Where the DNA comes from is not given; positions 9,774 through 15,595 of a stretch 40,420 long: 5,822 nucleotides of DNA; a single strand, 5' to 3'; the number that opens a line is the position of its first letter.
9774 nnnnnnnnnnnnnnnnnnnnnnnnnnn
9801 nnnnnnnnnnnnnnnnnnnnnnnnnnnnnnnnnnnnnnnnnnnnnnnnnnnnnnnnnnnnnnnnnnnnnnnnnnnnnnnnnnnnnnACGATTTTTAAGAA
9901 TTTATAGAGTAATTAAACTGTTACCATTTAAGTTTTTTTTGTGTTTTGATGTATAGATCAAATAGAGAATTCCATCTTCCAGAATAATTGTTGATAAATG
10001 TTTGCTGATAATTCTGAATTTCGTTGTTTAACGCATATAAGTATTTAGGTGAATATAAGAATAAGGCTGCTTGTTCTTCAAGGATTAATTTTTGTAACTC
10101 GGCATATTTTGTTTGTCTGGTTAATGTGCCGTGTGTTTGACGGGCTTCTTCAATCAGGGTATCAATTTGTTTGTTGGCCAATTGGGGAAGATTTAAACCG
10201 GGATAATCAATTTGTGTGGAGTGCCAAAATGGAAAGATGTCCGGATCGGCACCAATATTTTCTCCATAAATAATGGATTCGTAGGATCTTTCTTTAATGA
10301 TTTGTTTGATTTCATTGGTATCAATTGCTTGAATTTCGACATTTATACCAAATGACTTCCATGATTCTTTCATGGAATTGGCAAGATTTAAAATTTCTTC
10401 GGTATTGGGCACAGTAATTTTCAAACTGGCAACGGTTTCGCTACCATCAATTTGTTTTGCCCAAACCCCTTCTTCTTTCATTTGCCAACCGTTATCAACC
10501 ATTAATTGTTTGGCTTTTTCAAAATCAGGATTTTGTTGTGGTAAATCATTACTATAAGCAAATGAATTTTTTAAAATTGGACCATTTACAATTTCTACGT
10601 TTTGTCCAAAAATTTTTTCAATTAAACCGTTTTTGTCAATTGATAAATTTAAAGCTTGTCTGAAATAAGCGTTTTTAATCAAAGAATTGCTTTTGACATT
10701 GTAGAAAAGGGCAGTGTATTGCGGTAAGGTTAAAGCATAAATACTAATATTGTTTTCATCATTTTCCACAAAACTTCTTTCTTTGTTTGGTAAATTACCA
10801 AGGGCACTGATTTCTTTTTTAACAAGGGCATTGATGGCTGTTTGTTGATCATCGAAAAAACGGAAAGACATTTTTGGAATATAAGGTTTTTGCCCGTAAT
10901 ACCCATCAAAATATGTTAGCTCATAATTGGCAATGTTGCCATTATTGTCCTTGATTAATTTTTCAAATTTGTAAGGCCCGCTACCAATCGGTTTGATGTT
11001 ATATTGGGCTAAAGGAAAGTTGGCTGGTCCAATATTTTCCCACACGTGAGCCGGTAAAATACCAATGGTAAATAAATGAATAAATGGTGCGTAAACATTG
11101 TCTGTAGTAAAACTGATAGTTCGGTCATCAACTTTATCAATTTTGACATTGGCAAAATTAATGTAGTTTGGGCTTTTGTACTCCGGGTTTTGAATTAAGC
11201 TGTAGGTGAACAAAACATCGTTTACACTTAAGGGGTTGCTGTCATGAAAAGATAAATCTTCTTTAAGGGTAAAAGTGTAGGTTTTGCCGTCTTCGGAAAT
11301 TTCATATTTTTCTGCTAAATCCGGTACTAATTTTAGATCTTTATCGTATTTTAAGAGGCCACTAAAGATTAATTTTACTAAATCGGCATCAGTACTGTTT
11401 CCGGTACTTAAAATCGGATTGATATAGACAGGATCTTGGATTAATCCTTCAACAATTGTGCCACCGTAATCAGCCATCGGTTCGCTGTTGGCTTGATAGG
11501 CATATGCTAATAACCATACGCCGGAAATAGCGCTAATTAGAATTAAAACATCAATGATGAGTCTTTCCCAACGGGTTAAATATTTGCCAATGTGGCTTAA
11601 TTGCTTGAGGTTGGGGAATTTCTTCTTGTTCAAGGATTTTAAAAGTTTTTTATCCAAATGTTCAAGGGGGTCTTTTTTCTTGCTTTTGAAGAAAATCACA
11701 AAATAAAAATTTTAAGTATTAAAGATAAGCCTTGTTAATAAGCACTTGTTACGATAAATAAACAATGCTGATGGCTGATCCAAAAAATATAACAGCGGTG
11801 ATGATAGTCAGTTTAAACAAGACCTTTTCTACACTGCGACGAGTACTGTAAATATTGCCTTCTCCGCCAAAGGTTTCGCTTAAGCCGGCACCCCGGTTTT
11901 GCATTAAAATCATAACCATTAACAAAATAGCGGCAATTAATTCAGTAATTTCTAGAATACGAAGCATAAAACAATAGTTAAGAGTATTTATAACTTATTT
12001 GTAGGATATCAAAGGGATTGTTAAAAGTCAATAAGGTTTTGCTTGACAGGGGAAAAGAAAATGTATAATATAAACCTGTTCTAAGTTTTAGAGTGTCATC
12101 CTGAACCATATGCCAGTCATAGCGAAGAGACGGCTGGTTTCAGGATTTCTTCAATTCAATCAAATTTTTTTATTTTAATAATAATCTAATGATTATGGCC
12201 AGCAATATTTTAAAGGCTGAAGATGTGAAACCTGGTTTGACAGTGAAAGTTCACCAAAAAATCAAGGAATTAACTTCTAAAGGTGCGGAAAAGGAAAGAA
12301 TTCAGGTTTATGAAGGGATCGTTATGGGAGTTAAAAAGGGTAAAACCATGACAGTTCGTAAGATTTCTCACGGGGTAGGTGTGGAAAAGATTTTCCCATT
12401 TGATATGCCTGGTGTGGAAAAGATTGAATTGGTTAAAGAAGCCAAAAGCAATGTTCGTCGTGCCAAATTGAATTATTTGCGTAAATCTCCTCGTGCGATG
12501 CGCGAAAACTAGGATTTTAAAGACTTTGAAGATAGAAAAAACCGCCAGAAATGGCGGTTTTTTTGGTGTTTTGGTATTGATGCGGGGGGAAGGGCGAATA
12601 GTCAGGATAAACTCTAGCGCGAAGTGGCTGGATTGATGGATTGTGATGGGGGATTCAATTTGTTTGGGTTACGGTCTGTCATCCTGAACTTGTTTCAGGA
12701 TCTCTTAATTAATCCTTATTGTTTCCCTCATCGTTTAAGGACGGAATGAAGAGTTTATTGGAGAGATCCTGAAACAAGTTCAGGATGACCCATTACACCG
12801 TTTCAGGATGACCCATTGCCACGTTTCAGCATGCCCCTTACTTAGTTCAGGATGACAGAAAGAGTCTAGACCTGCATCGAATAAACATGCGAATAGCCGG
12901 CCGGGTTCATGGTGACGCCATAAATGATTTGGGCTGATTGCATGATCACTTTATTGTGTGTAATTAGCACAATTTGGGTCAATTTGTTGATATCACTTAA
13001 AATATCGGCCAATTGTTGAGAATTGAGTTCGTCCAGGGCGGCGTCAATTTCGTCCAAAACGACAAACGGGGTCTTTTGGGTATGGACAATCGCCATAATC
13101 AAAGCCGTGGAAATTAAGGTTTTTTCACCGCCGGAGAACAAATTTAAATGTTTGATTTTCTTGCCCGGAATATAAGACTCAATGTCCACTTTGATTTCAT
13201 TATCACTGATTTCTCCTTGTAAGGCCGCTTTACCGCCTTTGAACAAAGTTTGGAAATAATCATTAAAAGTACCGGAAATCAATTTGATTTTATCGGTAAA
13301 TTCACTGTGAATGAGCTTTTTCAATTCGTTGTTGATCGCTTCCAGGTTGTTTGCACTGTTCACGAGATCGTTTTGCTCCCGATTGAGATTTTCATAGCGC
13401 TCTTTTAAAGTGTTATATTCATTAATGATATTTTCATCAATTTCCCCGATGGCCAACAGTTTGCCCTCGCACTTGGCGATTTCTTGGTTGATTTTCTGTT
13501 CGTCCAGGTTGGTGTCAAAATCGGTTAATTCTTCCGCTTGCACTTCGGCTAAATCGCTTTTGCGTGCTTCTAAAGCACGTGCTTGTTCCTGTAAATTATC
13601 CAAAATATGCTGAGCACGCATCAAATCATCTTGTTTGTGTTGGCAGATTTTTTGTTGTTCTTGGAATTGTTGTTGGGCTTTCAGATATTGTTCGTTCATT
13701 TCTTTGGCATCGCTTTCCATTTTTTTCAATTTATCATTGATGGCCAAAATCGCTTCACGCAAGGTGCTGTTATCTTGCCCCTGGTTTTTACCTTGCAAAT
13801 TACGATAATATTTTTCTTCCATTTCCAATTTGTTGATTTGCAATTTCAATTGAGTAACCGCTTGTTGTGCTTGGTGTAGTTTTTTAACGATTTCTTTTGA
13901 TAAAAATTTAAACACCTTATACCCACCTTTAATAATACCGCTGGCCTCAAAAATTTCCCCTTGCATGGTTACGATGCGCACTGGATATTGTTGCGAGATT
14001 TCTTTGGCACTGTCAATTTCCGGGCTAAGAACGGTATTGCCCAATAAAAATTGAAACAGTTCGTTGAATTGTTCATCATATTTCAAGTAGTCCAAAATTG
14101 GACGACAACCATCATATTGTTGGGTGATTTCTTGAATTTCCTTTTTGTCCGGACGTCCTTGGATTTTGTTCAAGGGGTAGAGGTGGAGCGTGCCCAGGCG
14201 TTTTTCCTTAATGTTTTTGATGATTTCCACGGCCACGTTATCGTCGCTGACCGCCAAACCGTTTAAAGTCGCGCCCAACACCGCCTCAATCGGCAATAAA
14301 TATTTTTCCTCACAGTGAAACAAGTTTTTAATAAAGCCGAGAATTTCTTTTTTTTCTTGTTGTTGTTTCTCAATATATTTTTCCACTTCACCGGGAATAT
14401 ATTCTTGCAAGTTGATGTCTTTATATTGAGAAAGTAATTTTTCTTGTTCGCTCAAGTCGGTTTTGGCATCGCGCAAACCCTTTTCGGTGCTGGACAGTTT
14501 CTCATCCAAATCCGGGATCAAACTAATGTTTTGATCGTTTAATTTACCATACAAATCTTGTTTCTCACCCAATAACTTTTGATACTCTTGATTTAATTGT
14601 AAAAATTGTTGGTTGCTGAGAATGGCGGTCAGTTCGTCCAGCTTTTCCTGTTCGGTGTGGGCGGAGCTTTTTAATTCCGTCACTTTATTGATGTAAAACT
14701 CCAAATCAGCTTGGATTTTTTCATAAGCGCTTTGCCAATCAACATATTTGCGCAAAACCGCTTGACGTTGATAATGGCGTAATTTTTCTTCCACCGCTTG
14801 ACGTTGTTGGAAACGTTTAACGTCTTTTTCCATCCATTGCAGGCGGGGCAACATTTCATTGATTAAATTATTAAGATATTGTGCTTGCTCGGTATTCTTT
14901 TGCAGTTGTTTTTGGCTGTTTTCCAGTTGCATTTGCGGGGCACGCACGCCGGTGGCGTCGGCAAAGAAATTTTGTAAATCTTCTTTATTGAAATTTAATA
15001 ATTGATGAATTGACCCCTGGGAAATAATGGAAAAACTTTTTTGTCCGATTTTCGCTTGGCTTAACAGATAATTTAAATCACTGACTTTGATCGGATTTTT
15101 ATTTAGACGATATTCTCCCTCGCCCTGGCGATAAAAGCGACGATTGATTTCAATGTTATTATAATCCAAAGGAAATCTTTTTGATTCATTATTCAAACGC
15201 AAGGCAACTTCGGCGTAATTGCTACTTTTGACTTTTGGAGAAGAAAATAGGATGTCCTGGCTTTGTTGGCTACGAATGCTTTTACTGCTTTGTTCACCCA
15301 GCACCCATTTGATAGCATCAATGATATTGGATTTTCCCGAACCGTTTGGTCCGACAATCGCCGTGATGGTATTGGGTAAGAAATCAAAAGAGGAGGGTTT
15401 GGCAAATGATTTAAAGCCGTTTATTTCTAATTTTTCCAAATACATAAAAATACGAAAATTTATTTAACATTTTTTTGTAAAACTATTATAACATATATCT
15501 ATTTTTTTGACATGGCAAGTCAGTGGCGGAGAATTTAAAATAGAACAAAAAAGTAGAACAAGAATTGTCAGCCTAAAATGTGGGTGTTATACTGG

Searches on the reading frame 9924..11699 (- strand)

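Call 59: search_protein_families(library=pfam, proteins=[window:9924-11699:-], max_evalue=0.0001)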
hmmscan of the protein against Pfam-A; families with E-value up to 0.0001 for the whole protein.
window:9924-11699:- (592 aa): 1 family
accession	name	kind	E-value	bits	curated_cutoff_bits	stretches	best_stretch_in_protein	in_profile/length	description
PF00496.27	SBP_bac_5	-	5.2e-61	207.2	32.4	1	123-487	1-353/368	Bacterial extracellular solute-binding proteins, family 5 Middle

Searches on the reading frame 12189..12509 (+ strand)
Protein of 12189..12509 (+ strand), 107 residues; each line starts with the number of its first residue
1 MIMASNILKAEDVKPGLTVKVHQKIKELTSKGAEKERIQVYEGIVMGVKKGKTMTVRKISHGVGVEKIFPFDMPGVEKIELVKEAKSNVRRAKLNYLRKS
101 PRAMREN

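Call 60: search_protein_families(library=pfam, proteins=[window:12189-12509:+], max_evalue=0.0001)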
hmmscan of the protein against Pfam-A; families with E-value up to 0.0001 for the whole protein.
window:12189-12509:+ (107 aa): 1 family
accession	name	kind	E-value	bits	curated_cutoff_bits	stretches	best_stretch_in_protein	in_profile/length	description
PF01245.26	Ribosomal_L19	-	2.6e-25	88.9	22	1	10-100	15-101/111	Ribosomal protein L19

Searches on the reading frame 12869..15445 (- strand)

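Call 59: search_protein_families(library=pfam, proteins=[window:12869-15445:-], max_evalue=0.0001)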
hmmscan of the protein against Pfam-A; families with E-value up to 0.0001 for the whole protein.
window:12869-15445:- (859 aa): 6 families
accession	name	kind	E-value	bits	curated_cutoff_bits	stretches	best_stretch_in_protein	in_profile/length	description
PF02463.25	SMC_N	-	2.2e-63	214.1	40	1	2-850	1-217/220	RecF/RecN/SMC N terminal domain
PF06470.18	SMC_hinge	-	5.5e-22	78.8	22.5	1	366-484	2-116/116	SMC proteins Flexible Hinge Domain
PF13476.12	AAA_23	-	2.7e-21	77.6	27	1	5-223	1-194/201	AAA domain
PF13304.12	AAA_21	-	3.5e-14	54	27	1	27-179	1-166/304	AAA domain, putative AbiEii toxin, Type IV TA system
PF13175.12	AAA_15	-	4.6e-09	36.8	32.1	1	1-362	1-285/374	AAA ATPase domain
PF13555.12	AAA_29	-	1.7e-07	31.3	27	1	4-50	2-47/61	P-loop containing region of AAA domain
